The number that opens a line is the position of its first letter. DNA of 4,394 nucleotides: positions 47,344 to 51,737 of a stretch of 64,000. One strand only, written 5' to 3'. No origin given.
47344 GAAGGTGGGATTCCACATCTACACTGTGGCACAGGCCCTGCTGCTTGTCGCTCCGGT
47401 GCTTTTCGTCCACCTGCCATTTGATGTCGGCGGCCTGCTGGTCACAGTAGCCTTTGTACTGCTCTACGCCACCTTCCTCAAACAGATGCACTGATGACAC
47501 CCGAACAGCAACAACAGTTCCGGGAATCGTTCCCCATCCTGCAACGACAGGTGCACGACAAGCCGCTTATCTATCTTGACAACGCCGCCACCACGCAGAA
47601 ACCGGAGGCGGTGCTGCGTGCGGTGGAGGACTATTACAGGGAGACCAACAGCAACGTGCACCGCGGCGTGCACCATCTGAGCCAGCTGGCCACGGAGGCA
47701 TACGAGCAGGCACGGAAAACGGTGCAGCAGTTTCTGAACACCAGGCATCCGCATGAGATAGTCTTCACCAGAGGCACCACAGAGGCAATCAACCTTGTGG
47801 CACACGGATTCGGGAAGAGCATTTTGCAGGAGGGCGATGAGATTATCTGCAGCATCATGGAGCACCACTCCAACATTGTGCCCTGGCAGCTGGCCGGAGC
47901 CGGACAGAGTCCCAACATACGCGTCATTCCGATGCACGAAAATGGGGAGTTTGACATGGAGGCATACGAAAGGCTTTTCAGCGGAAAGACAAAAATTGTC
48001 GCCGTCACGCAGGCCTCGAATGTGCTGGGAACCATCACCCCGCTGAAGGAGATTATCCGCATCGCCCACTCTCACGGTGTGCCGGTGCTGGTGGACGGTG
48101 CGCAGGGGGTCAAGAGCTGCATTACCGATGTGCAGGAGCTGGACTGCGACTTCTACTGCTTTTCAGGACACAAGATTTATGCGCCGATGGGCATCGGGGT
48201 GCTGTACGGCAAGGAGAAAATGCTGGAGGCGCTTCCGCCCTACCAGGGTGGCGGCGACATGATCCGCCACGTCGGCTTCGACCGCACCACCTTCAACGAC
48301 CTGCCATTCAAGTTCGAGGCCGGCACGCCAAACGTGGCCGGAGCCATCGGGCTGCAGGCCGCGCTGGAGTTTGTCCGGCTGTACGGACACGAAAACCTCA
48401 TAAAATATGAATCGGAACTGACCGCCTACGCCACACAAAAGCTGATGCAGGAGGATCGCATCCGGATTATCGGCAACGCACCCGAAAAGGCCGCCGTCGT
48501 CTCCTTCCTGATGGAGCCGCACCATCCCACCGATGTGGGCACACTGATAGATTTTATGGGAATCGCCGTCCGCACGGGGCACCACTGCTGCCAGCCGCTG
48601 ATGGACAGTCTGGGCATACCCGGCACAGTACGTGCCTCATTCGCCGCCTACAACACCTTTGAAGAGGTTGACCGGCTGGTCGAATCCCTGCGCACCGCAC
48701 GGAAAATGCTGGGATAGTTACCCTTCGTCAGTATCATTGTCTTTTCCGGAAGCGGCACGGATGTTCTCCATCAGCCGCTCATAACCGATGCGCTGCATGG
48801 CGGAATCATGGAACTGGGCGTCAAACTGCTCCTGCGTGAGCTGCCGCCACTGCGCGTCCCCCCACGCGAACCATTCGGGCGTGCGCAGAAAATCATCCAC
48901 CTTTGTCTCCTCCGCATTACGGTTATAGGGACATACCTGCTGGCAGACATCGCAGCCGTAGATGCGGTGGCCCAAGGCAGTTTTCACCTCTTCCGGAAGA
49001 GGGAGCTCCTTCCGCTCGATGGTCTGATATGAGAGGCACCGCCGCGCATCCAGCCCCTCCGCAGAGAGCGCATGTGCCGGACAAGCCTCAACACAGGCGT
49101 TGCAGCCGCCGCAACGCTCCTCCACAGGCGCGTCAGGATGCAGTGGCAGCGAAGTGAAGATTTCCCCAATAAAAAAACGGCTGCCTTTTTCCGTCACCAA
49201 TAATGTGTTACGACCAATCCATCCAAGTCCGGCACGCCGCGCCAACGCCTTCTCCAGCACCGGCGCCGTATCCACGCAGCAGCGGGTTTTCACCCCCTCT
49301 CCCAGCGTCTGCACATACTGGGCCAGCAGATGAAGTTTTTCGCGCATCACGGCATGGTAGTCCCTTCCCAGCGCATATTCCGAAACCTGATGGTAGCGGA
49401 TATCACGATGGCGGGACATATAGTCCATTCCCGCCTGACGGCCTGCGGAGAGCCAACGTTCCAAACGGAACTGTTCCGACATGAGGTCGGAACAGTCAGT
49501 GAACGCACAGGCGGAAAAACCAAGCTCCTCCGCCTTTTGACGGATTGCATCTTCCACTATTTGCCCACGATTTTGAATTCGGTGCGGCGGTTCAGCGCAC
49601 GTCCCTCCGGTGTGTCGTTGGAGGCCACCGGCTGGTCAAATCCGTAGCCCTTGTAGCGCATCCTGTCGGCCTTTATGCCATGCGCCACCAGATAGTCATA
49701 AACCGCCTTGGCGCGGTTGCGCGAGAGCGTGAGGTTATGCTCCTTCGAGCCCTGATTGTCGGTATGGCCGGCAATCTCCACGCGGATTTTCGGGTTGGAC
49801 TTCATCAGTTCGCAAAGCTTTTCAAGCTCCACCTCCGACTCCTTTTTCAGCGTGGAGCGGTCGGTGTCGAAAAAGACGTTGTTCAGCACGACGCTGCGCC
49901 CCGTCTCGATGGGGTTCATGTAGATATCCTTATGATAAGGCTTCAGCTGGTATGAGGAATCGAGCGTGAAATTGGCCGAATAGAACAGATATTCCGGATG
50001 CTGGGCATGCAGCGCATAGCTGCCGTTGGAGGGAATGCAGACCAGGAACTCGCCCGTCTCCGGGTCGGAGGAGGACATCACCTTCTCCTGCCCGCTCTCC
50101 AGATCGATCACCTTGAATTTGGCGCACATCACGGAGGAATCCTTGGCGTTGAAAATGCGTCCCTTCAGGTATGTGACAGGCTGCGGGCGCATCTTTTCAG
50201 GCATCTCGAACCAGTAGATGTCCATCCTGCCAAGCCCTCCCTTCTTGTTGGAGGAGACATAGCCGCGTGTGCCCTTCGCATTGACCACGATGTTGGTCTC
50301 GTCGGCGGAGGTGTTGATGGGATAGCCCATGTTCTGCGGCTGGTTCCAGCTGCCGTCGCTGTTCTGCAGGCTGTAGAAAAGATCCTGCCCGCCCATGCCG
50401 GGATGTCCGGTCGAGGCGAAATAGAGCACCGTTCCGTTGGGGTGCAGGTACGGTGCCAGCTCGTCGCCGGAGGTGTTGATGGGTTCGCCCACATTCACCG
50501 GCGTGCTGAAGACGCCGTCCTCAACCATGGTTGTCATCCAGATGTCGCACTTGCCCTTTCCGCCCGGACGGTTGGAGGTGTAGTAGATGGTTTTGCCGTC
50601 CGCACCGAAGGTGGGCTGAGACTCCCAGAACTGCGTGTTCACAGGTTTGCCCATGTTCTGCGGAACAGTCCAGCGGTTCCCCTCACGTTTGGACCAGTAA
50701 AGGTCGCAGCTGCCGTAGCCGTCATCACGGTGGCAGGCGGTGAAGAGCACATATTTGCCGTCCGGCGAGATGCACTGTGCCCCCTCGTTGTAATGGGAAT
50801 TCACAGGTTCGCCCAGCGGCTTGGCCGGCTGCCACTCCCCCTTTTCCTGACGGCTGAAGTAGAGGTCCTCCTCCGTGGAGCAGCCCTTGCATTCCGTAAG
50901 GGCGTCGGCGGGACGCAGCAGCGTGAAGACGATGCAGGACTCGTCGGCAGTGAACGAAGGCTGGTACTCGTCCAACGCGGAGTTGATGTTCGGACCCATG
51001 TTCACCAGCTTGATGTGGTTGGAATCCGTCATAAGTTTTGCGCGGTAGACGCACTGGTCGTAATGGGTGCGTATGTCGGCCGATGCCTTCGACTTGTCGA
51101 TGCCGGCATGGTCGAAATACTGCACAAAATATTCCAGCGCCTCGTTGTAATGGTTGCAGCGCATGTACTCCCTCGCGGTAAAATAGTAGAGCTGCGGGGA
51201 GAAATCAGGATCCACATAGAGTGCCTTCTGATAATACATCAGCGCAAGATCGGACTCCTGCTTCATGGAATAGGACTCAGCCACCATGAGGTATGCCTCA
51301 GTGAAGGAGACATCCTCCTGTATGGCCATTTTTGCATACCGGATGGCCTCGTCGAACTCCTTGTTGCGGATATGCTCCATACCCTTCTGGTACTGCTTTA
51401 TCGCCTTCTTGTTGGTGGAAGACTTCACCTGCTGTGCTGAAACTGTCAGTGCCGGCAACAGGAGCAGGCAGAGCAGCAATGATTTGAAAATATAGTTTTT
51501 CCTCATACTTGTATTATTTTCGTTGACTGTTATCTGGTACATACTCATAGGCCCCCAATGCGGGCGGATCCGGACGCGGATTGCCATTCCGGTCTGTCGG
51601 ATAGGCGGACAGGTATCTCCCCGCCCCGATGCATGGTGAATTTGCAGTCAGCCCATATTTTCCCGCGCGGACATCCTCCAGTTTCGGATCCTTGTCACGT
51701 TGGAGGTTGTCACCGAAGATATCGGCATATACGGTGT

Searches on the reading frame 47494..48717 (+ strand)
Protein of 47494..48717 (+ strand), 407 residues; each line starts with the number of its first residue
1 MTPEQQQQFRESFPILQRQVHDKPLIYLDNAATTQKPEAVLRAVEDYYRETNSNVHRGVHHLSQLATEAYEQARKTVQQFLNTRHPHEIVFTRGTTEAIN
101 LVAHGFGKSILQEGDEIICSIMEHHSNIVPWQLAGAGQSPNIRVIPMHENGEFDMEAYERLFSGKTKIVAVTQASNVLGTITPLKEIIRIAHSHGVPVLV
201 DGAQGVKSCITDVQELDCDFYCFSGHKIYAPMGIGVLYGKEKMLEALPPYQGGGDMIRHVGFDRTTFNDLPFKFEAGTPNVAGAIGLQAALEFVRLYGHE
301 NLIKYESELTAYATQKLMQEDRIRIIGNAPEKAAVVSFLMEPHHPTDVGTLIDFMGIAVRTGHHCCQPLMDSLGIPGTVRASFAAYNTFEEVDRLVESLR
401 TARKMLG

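Call 61: search_protein_families(library=pfam, proteins=[window:47494-48717:+], max_evalue=0.0001)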
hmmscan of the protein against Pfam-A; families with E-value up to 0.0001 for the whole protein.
window:47494-48717:+ (407 aa): 3 families
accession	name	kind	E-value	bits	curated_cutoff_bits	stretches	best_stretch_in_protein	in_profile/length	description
PF00266.25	Aminotran_5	-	3.6e-144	480.8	21.5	1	26-395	1-371/371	Aminotransferase class-V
PF00155.27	Aminotran_1_2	-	1.9e-12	47.5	19.7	1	37-255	19-236/361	Aminotransferase class I and II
PF01212.27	Beta_elim_lyase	-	2.7e-10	40.5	27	1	100-302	60-215/288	Beta-eliminating lyase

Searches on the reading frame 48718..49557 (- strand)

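Call 61: search_protein_families(library=pfam, proteins=[window:48718-49557:-], max_evalue=0.0001)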
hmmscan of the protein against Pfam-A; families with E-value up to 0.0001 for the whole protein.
window:48718-49557:- (279 aa): 10 families
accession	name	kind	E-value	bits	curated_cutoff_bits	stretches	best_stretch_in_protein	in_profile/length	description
PF13484.11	Fer4_16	-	3.9e-19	69.6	30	1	148-212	1-66/66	4Fe-4S double cluster binding domain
PF08331.15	QueG_DUF1730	-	3.1e-12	46.6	25.1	1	43-97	18-77/77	Epoxyqueuosine reductase QueG, DUF1730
PF12838.12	Fer4_7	-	5.1e-07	30.5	27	1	148-212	1-51/52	4Fe-4S dicluster domain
PF00037.32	Fer4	-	6.7e-07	29.3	21.1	1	146-164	5-23/24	4Fe-4S binding domain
PF13237.11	Fer4_10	-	1.7e-06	28.3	25.5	0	146-166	6-22/53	4Fe-4S dicluster domain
PF13187.11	Fer4_9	-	2.6e-06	27.8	27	0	147-163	35-51/52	4Fe-4S dicluster domain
PF14697.11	Fer4_21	-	1e-05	26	35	0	145-161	37-53/59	4Fe-4S dicluster domain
PF25160.1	LdpA_Fe-S-bd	-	7.3e-05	22.9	27.6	0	197-216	26-45/49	LdpA Fe-S cluster-binding domain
PF12837.12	Fer4_6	-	8.8e-05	22.7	25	0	146-164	6-24/24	4Fe-4S binding domain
PF12797.12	Fer4_2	-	9.9e-05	22.5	24.5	0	146-161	7-22/22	4Fe-4S binding domain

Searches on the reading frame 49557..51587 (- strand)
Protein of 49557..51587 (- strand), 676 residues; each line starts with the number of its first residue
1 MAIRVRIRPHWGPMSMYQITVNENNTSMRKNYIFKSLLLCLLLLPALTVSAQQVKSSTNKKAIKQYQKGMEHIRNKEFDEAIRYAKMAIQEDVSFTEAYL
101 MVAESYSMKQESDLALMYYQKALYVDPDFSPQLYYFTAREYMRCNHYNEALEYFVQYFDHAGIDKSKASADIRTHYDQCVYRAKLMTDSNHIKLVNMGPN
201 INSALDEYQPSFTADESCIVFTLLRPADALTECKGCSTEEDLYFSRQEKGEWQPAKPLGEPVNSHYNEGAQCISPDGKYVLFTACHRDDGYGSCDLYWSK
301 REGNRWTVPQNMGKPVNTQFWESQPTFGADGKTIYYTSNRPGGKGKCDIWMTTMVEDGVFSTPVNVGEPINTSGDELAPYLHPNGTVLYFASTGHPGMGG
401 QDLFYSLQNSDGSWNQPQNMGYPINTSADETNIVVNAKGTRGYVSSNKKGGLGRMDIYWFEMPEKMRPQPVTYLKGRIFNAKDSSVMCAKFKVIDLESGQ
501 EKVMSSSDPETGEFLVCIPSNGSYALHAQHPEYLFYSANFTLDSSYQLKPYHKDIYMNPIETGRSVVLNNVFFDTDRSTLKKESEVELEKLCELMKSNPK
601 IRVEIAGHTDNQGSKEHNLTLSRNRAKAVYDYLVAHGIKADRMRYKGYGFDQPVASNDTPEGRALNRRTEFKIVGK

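Call 61: search_protein_families(library=pfam, proteins=[window:49557-51587:-], max_evalue=0.0001)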
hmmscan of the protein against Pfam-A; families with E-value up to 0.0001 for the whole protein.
window:49557-51587:- (676 aa): 5 families
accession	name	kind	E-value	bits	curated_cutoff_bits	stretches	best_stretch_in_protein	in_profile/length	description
PF07676.18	PD40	-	2.3e-25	88.4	20.9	2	313-351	2-38/38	WD40-like Beta Propeller Repeat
PF00691.25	OmpA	-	7.8e-24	84.3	27.2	1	572-667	1-98/98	OmpA family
PF00515.34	TPR_1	-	5.3e-09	36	27.8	0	97-129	2-34/34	Tetratricopeptide repeat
PF07719.23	TPR_2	-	7.8e-07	29.2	27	0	132-155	2-25/34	Tetratricopeptide repeat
PF13181.12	TPR_8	-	2.6e-05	24.5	25.7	0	97-128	2-33/34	Tetratricopeptide repeat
